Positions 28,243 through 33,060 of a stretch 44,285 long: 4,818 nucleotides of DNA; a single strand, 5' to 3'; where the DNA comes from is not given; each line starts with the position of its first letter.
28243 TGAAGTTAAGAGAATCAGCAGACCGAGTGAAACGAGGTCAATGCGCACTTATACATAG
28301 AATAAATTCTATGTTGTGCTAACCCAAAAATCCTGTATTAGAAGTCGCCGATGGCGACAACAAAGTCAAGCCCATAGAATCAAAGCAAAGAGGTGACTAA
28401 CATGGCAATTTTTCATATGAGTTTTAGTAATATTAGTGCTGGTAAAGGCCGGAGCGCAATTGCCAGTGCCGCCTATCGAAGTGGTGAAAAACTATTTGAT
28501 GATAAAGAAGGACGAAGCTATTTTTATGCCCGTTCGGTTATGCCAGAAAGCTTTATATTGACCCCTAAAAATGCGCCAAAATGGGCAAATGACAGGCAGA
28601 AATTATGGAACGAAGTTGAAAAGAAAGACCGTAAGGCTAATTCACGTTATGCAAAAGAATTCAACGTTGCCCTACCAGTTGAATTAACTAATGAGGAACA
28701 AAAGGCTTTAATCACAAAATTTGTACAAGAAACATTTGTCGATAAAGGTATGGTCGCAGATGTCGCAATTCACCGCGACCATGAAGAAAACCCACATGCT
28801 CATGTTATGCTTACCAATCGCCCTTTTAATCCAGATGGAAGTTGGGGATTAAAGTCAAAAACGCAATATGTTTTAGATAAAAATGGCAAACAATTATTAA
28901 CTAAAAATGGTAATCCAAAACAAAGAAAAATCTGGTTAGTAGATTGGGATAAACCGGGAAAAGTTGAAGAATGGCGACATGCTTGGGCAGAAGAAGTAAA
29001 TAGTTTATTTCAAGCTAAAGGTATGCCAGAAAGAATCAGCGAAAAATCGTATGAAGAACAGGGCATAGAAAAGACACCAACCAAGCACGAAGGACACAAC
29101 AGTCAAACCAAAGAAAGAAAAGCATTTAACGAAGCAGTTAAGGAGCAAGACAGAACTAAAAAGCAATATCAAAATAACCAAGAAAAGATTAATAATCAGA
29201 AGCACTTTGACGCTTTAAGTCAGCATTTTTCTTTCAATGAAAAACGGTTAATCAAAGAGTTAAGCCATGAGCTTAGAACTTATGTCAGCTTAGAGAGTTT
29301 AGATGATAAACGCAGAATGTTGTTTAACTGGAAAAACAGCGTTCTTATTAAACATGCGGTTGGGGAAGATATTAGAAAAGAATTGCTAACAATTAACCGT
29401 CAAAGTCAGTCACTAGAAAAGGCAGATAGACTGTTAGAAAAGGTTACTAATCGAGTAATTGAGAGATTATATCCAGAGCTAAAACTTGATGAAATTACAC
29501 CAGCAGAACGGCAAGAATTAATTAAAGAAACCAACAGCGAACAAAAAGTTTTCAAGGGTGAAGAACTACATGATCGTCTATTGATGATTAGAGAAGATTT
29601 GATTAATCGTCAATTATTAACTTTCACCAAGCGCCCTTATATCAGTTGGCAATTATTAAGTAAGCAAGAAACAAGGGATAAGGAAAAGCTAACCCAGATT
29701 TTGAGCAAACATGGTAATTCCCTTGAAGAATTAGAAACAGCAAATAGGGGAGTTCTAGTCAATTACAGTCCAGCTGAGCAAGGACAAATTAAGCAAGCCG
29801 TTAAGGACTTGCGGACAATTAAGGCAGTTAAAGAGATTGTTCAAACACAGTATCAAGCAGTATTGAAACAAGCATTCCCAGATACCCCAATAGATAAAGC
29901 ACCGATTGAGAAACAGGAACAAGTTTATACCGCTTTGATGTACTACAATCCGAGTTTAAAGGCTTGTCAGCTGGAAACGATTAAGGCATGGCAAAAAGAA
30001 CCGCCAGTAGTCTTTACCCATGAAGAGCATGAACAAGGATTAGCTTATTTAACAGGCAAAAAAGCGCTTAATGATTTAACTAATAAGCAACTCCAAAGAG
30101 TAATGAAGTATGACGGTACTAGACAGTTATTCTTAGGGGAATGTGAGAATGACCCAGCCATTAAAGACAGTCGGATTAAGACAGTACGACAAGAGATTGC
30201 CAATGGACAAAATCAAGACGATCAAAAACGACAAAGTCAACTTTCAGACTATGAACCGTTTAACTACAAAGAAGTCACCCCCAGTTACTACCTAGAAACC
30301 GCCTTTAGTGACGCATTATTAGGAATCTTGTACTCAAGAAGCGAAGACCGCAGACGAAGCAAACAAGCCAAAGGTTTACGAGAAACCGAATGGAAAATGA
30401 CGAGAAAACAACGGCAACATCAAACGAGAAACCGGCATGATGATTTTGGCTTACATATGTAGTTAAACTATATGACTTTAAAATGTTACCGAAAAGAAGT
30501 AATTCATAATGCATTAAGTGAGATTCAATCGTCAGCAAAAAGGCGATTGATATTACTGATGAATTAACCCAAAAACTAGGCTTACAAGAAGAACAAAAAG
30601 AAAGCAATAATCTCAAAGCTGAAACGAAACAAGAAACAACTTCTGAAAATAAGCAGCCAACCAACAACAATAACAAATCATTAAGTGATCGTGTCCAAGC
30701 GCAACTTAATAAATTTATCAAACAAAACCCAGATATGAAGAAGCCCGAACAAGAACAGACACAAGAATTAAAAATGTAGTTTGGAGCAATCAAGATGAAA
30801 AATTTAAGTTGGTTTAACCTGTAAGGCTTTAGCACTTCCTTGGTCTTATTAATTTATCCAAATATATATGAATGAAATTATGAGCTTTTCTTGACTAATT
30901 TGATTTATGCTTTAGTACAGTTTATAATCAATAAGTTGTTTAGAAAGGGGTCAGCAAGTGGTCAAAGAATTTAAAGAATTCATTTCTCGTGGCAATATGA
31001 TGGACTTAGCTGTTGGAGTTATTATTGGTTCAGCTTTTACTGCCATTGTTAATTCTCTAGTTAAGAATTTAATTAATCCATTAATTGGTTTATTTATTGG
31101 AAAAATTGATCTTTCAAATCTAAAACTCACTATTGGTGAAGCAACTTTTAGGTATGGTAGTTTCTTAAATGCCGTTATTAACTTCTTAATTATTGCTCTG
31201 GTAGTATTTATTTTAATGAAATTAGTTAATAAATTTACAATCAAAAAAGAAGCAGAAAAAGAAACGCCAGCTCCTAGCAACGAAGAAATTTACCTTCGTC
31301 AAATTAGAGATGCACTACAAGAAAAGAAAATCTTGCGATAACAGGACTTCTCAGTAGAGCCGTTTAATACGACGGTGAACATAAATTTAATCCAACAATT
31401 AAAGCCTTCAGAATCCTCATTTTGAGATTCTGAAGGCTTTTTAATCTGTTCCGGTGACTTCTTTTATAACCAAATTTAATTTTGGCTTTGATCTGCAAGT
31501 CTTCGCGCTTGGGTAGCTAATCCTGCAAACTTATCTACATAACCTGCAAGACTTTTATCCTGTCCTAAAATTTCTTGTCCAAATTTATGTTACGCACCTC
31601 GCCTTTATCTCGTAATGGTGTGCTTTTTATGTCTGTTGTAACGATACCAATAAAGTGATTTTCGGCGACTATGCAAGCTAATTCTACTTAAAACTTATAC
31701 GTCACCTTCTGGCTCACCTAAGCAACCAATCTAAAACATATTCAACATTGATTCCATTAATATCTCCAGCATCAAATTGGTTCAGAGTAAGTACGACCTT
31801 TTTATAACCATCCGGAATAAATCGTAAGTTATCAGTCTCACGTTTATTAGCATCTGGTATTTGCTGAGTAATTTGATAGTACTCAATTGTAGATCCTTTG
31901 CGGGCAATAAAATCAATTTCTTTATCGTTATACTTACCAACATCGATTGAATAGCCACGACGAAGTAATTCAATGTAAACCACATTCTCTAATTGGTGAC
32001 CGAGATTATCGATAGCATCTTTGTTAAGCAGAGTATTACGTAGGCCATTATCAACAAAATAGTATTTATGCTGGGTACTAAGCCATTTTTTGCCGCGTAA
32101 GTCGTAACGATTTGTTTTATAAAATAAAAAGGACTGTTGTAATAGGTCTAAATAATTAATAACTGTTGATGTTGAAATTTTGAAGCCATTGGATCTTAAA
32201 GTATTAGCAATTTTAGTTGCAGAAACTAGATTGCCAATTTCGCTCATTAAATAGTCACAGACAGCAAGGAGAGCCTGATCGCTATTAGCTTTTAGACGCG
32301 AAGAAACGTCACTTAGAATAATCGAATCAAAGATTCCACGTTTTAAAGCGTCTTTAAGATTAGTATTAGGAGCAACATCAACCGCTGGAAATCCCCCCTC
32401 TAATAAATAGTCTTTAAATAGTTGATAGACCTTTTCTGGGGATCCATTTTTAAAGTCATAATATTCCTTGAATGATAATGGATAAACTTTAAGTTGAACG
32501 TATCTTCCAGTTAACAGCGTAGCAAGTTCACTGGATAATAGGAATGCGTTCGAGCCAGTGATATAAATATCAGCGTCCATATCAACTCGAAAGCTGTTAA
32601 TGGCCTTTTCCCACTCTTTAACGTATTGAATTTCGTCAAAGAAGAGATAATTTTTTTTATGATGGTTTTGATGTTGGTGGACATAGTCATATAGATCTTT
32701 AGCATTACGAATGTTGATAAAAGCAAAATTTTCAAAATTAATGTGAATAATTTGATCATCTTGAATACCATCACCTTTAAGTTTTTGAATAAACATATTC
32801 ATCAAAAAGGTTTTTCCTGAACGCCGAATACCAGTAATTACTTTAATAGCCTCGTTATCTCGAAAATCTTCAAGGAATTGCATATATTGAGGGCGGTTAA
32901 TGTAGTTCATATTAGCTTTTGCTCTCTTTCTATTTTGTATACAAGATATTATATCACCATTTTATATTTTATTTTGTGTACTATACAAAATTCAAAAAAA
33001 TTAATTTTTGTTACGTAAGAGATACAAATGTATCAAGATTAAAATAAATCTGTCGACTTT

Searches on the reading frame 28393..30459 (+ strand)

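Call 58: search_protein_families(library=pfam, proteins=[window:28393-30459:+], max_evalue=0.001)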
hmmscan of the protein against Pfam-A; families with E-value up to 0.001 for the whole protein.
window:28393-30459:+ (689 aa): 2 families
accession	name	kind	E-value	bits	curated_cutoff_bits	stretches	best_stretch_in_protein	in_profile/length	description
PF03389.21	MobA_MobL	-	1.4e-87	293.6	26.7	1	20-243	1-224/224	MobA/MobL family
PF18208.6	NES_C_h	-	2.2e-38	131.3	26.6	1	278-386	1-109/109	Nicking enzyme C-terminal middle helical domain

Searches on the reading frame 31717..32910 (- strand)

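Call 58: search_protein_families(library=pfam, proteins=[window:31717-32910:-], max_evalue=0.001)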
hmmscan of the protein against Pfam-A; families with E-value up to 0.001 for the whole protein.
window:31717-32910:- (398 aa): 4 families
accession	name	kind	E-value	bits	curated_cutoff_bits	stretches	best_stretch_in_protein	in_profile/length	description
PF13173.12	AAA_14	-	1.5e-37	128.9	27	1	20-150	2-128/129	AAA domain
PF13635.12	DUF4143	-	3.7e-20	72.7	28.1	1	201-342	3-152/160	Domain of unknown function (DUF4143)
PF13401.12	AAA_22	-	0.00015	22.5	27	0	19-60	4-42/130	AAA domain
PF01637.24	ATPase_2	-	0.00018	21.8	33.2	0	11-73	9-68/225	ATPase domain predominantly from Archaea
